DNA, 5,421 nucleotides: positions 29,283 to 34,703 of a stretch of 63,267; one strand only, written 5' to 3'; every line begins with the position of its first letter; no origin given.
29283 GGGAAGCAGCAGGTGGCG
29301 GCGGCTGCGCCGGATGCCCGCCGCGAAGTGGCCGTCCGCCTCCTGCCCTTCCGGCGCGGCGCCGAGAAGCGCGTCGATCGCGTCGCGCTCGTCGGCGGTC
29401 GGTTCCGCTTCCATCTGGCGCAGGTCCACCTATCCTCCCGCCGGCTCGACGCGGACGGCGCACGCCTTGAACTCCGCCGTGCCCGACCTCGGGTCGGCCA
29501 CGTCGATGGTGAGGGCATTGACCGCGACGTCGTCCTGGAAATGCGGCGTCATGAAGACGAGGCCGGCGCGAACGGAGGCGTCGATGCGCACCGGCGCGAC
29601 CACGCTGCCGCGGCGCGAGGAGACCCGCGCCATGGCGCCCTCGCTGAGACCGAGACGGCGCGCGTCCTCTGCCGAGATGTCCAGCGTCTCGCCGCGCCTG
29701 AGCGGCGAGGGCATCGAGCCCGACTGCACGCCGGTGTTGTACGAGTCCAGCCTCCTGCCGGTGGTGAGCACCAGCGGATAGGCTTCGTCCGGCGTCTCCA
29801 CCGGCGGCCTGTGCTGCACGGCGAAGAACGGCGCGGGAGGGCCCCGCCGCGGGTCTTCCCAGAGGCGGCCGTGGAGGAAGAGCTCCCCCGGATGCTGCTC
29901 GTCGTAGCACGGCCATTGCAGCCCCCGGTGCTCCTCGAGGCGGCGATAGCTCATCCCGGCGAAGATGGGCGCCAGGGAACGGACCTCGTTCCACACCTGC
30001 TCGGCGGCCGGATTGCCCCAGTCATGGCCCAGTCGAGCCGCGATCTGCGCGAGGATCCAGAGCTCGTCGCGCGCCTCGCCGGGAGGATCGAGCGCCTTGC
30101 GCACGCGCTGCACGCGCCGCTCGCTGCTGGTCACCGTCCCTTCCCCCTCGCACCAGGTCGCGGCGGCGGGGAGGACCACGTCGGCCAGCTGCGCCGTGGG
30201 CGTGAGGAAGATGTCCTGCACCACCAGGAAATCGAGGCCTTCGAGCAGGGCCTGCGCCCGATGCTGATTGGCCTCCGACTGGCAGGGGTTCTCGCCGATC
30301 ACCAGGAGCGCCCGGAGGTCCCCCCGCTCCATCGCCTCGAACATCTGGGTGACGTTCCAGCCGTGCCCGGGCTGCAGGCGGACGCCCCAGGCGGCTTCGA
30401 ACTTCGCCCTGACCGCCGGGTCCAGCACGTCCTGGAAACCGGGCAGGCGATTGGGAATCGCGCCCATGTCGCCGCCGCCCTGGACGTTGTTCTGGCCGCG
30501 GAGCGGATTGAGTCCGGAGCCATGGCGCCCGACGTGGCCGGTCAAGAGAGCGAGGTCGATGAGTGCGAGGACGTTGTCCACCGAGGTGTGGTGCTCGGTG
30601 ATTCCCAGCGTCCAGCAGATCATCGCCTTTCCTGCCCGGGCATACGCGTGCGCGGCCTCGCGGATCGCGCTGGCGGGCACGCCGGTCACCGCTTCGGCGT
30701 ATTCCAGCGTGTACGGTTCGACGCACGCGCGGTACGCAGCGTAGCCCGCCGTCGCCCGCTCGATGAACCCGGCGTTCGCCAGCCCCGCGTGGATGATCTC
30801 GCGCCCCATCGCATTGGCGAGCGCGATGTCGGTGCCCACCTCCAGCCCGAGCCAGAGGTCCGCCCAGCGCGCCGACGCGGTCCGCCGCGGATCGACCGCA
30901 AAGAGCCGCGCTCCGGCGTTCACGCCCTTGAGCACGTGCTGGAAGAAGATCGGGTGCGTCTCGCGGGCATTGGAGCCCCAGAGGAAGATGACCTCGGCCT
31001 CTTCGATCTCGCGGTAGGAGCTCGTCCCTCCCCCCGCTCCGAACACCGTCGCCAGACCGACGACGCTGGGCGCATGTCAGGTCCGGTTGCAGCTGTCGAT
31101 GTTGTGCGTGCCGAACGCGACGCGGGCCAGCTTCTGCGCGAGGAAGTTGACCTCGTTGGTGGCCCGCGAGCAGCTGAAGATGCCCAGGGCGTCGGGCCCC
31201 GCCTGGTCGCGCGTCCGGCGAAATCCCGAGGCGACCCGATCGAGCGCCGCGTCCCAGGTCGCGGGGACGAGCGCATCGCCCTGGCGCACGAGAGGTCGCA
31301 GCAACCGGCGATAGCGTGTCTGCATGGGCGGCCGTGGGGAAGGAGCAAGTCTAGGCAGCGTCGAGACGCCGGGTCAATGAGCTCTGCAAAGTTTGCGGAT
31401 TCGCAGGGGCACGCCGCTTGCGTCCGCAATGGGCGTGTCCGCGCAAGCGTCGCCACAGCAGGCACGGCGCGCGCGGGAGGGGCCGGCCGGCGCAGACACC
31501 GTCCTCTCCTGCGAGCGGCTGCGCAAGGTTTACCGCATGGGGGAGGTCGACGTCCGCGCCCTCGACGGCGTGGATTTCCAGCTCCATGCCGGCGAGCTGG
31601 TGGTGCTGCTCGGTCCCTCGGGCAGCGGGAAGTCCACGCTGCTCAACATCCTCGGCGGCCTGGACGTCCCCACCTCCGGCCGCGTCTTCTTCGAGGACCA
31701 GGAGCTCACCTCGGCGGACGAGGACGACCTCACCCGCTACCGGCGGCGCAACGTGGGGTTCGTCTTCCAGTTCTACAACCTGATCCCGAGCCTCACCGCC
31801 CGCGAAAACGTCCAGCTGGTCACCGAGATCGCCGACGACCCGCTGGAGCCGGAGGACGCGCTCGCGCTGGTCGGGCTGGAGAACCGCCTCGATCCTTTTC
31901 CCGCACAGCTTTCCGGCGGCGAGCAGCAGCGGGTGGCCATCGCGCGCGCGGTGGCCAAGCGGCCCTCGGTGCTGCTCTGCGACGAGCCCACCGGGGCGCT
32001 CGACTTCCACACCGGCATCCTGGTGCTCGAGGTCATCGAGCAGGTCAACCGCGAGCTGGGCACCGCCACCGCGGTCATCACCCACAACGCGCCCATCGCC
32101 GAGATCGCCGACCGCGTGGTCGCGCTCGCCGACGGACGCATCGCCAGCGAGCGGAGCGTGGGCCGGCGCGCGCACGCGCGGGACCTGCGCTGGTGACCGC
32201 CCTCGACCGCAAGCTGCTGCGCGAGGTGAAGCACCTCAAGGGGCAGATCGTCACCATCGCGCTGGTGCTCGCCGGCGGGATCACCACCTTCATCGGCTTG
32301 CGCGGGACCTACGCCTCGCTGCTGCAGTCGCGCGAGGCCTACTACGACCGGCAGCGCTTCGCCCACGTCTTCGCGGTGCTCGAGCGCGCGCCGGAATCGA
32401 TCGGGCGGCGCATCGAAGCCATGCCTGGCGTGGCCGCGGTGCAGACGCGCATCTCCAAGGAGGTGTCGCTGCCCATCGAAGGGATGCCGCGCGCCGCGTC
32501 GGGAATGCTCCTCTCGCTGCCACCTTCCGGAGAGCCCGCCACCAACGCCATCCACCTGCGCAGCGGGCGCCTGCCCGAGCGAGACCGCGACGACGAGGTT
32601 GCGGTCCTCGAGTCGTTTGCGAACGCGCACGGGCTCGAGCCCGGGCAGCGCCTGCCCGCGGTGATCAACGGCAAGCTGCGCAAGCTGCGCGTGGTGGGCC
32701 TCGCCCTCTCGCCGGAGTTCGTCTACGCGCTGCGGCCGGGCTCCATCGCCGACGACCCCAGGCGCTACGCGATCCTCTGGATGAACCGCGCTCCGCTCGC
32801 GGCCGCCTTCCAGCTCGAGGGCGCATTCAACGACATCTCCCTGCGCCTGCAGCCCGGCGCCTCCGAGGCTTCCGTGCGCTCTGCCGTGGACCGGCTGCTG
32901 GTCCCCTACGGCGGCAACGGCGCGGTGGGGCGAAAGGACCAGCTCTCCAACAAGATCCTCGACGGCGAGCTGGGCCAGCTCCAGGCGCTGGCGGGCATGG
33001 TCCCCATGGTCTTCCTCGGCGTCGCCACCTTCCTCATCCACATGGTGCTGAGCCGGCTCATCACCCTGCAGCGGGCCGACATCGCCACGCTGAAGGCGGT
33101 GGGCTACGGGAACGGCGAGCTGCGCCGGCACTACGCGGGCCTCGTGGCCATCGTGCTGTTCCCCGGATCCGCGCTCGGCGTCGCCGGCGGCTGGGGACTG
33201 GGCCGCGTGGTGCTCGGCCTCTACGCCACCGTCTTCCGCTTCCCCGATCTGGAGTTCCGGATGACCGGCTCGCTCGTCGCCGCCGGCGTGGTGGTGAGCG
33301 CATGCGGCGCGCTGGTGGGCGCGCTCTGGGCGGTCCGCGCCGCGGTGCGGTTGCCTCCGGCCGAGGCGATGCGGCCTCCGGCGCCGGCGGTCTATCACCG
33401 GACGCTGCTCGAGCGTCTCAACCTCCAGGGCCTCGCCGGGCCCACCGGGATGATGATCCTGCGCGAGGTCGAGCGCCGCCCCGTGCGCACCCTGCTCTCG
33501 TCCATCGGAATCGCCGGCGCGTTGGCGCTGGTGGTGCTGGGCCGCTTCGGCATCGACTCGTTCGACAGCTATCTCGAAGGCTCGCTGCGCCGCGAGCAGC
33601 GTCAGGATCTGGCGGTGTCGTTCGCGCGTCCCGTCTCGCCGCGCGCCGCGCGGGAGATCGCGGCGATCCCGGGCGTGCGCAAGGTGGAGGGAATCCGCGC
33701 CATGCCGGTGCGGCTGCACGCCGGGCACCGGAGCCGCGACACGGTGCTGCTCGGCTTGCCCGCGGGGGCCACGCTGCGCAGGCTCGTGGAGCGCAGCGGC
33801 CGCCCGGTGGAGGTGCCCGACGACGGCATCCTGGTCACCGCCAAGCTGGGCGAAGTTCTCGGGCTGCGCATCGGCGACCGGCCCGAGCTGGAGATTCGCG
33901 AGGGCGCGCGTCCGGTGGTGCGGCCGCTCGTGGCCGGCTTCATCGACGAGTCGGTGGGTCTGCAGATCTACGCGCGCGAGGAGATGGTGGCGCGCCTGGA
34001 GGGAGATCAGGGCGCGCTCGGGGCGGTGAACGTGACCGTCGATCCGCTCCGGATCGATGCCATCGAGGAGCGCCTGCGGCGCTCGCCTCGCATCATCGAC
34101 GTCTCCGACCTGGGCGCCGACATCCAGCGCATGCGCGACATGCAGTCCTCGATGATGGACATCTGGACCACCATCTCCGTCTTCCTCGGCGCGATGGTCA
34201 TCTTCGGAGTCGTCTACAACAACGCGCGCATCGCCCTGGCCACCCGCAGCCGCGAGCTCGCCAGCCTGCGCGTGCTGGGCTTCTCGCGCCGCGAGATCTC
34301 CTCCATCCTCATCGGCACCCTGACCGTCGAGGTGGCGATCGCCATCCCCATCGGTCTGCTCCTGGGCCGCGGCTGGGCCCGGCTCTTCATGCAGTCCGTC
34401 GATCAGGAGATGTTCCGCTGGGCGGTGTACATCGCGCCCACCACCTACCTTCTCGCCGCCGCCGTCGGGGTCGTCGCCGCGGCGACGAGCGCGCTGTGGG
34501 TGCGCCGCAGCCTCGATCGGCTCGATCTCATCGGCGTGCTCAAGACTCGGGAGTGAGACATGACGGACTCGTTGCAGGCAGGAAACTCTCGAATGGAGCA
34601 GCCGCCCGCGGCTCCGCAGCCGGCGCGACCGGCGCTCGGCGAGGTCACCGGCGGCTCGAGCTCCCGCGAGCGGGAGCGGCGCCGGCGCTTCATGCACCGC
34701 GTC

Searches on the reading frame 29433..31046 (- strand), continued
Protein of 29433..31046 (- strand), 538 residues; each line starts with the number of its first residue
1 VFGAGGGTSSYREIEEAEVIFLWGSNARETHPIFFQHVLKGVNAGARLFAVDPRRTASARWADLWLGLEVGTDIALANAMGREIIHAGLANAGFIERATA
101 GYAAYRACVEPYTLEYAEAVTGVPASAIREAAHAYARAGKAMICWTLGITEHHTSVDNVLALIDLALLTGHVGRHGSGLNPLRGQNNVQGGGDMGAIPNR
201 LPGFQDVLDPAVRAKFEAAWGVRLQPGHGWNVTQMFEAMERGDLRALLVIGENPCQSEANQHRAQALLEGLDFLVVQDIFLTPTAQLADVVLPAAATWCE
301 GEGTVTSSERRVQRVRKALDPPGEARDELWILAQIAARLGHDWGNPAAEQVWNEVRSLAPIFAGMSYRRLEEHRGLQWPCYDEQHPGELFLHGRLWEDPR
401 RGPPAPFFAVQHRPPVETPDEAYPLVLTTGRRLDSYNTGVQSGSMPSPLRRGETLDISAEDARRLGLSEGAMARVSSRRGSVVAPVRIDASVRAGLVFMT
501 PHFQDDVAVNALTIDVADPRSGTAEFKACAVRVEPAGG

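Call 65: find_encoding_contigs(protein=P0271, flank=6000, max_places=1)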
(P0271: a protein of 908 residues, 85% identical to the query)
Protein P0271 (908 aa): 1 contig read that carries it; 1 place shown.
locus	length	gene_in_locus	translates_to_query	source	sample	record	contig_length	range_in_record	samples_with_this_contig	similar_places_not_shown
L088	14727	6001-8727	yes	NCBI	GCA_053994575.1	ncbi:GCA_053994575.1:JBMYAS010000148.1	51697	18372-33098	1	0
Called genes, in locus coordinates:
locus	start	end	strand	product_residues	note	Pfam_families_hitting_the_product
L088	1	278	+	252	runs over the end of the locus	PF01416:PseudoU_synth_1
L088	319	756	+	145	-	PF00572:Ribosomal_L13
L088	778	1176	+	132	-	PF00380:Ribosomal_S9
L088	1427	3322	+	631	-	-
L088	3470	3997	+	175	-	PF01257:2Fe-2S_thioredx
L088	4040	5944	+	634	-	PF01512:Complex1_51K, PF10589:NADH_4Fe-4S, PF00037:Fer4, PF12837:Fer4_6, PF12838:Fer4_7, PF13187:Fer4_9, PF13237:Fer4_10, PF14697:Fer4_21, +5 more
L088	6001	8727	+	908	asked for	PF13510:Fer2_4, PF10588:NADH-G_4Fe-4S_3, PF22117:Fer4_Nqo3, PF12838:Fer4_7, PF00037:Fer4 (weak), PF04879:Molybdop_Fe4S4, PF00384:Molybdopterin, PF01568:Molydop_binding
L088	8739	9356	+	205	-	PF12804:NTP_transf_3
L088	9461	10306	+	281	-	PF01261:AP_endonuc_2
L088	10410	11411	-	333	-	PF01408:GFO_IDH_MocA, PF03447:NAD_binding_3 (weak), PF02894:GFO_IDH_MocA_C, PF22725:GFO_IDH_MocA_C3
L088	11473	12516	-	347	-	PF00696:AA_kinase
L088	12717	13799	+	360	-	PF13439:Glyco_transf_4, PF13579:Glyco_trans_4_4, PF20706:GT4-conflict (weak), PF00534:Glycos_transf_1, PF13692:Glyco_trans_1_4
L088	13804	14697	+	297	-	PF00535:Glycos_transf_2, PF13641:Glyco_tranf_2_3, PF13632:Glyco_trans_2_3 (weak)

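Call 66: find_encoding_contigs(protein=P0274, flank=6000, max_places=1)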
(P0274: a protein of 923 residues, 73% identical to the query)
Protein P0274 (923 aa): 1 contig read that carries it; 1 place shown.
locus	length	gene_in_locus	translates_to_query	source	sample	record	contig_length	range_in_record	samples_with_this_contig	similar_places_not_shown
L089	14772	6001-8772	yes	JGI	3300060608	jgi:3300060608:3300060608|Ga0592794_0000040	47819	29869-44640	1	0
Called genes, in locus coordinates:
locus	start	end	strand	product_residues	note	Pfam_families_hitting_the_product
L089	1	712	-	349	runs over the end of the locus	-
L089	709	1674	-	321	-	-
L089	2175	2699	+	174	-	PF01257:2Fe-2S_thioredx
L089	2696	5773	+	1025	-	PF01257:2Fe-2S_thioredx, PF01512:Complex1_51K, PF10531:SLBB (weak), PF10589:NADH_4Fe-4S, PF14691:Fer4_20, PF00070:Pyr_redox (faint), PF07992:Pyr_redox_2, PF13450:NAD_binding_8, +3 more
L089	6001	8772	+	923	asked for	PF13510:Fer2_4, PF10588:NADH-G_4Fe-4S_3, PF12838:Fer4_7, PF13237:Fer4_10 (weak), PF22117:Fer4_Nqo3, PF04879:Molybdop_Fe4S4, PF00384:Molybdopterin, PF01568:Molydop_binding, +2 more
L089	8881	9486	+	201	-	PF12804:NTP_transf_3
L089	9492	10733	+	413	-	PF03453:MoeA_N, PF00994:MoCF_biosynth, PF03454:MoeA_C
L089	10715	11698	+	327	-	PF04055:Radical_SAM, PF06463:Mob_synth_C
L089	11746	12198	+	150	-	PF01967:MoaC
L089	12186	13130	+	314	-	PF03473:MOSC, PF00994:MoCF_biosynth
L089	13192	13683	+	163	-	PF03473:MOSC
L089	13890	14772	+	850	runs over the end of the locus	PF22842:Pel9A-like_beta_helix (faint), PF03422:CBM_6, PF21231:GH141_M (weak), PF05048:NosD, PF13229:Beta_helix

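Call 67: find_encoding_contigs(protein=P0277, flank=6000, max_places=1)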
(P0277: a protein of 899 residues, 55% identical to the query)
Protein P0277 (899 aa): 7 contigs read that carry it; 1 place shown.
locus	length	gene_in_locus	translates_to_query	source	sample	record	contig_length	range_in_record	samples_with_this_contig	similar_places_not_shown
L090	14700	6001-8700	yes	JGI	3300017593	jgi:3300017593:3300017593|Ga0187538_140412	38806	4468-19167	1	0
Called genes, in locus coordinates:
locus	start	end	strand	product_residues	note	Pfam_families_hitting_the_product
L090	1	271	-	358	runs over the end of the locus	PF02156:Glyco_hydro_26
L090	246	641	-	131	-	-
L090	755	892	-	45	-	-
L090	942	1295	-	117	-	-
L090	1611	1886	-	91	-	-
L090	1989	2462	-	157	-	PF01791:DeoC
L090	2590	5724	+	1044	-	PF01257:2Fe-2S_thioredx (weak), PF01512:Complex1_51K, PF10531:SLBB (weak), PF10589:NADH_4Fe-4S, PF14691:Fer4_20, PF01266:DAO (weak), PF07992:Pyr_redox_2, PF13450:NAD_binding_8, +5 more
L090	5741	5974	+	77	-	PF10049:DUF2283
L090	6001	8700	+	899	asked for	PF13510:Fer2_4, PF10588:NADH-G_4Fe-4S_3, PF22117:Fer4_Nqo3, PF12838:Fer4_7, PF13183:Fer4_8 (weak), PF04879:Molybdop_Fe4S4, PF00384:Molybdopterin, PF01568:Molydop_binding, +3 more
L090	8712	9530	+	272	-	PF01261:AP_endonuc_2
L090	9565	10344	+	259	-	PF06452:CBM9_1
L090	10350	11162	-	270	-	PF02899:Phage_int_SAM_1 (weak), PF00589:Phage_integrase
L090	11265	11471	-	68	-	-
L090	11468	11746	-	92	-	-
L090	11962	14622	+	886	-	PF05089:NAGLU, PF12972:NAGLU_C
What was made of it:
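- The nearest unsplit relatives have the order nuoE-nuoF-fdhA (calls 65-67). The nearest unsplit relatives do carry such extras (L088-L090, calls 65-67), but this family has lost them, and has also lost PF10588.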

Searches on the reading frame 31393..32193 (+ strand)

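Call 35: search_protein_families(library=pfam, proteins=[window:31393-32193:+], max_evalue=0.001)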
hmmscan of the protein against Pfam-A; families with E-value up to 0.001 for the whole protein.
window:31393-32193:+ (267 aa): 7 families
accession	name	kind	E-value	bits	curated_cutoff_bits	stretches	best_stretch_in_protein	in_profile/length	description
PF00005.33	ABC_tran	-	4.3e-36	125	25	1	57-200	1-136/137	ABC transporter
PF02463.25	SMC_N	-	6.9e-05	22.8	40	0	172-245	136-211/220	RecF/RecN/SMC N terminal domain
PF13555.12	AAA_29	-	0.00015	21.9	27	1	57-84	12-39/61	P-loop containing region of AAA domain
PF03193.22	RsgA_GTPase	-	0.00017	21.9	30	1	56-89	96-128/174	RsgA GTPase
PF13304.12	AAA_21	-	0.00019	22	27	1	69-128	1-63/304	AAA domain, putative AbiEii toxin, Type IV TA system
PF13191.12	AAA_16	-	0.0003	21.8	32.6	0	65-197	22-139/167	AAA ATPase domain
PF13521.12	AAA_28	-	0.0004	21.1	27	0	70-103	2-39/164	AAA domain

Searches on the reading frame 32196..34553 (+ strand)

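Call 35: search_protein_families(library=pfam, proteins=[window:32196-34553:+], max_evalue=0.001)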
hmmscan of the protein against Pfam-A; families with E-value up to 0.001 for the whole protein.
window:32196-34553:+ (786 aa): 1 family
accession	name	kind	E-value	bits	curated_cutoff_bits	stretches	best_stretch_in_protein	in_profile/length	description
PF02687.27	FtsX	-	1.7e-21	77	25.5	2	268-388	2-120/120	FtsX-like permease C-terminal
